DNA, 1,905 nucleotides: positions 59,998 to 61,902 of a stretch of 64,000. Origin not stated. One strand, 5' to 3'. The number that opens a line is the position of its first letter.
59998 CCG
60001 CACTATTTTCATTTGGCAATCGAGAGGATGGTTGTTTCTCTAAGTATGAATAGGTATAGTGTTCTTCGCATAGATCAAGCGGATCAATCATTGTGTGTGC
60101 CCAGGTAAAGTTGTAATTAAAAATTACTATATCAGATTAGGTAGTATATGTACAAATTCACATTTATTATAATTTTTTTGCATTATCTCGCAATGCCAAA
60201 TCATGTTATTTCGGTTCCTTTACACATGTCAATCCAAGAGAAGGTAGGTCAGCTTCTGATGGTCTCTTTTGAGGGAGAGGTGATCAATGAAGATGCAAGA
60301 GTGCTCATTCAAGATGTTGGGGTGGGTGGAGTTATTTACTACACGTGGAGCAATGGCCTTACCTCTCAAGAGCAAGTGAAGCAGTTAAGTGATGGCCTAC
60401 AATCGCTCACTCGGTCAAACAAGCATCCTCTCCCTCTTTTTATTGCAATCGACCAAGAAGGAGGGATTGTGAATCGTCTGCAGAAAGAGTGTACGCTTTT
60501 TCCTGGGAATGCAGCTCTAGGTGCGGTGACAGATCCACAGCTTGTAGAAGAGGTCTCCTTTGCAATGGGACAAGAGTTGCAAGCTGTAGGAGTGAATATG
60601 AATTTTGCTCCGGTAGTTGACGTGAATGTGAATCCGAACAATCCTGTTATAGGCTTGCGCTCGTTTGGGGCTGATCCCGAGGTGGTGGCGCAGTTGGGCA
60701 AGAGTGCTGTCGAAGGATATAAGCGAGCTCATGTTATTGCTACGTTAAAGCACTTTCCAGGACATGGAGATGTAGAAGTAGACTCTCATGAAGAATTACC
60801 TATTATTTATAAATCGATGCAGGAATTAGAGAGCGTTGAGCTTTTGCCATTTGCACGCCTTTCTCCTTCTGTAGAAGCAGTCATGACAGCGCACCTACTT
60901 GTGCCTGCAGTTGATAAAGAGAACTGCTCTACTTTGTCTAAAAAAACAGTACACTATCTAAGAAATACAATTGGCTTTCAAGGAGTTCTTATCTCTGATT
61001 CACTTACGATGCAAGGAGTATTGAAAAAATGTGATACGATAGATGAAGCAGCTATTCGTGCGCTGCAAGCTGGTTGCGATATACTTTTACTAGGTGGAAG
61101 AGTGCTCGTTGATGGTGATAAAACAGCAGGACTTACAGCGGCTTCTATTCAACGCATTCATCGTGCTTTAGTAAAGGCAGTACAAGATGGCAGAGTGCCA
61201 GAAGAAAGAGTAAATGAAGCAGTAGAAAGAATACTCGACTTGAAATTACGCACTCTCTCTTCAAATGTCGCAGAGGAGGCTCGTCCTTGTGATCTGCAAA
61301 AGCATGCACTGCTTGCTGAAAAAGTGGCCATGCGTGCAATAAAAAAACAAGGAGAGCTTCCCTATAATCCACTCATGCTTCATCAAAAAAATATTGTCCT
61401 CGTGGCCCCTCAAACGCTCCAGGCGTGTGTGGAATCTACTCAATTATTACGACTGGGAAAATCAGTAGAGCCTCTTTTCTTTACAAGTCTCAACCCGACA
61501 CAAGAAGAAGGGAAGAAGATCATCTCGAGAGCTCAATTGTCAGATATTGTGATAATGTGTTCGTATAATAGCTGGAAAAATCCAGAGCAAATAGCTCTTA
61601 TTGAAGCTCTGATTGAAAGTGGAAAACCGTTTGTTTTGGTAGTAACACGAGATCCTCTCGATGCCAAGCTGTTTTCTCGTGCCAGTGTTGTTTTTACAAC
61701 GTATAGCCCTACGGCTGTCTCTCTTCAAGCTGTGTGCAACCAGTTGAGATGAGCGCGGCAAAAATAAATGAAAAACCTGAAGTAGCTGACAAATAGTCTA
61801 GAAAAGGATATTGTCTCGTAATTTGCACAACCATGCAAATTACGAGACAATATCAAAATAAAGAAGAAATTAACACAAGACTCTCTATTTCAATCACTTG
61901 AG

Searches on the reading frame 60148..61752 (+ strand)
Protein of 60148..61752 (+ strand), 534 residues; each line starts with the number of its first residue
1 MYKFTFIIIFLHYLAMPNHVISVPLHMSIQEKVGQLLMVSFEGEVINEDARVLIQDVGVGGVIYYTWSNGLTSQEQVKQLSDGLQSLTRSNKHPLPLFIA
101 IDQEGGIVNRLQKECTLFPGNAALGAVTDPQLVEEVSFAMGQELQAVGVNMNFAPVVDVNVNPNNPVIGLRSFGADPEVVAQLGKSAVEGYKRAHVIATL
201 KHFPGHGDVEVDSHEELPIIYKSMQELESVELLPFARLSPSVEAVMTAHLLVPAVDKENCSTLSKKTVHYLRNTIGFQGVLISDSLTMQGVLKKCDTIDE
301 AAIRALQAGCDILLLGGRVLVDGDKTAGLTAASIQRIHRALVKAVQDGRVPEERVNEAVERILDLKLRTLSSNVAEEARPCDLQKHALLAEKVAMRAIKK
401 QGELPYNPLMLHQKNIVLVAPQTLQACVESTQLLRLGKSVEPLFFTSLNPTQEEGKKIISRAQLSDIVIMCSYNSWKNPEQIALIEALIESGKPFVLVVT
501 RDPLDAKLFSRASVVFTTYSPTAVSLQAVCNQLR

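Call 35: search_protein_families(library=ncbifam, proteins=[window:60148-61752:+], max_evalue=1e-10)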
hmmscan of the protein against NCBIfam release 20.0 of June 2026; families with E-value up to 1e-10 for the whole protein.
window:60148-61752:+ (534 aa): 5 families
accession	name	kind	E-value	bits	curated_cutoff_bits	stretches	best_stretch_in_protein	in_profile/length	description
NF003740.0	PRK05337.1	equivalog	2.9e-62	210.8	207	1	36-318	4-283/340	beta-N-acetylhexosaminidase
NF052329.1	XyloArabinsidase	equivalog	4.8e-28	97.7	1050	1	69-422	65-401/750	beta-xylosidase/alpha-l-arabinosidase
NF052331.1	Bet13-16Glucosase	equivalog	1.2e-24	86.5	1330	1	17-386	13-347/750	exo-beta-d-1,3/1,6-glucosidase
NF011678.0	PRK15098.1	equivalog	2.3e-21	75.9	666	1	25-313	43-318/765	beta-glucosidase BglX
NF041579.1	betaxyl_Flavo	equivalog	1.2e-13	50.1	1350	1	114-437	81-406/716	beta-xylosidase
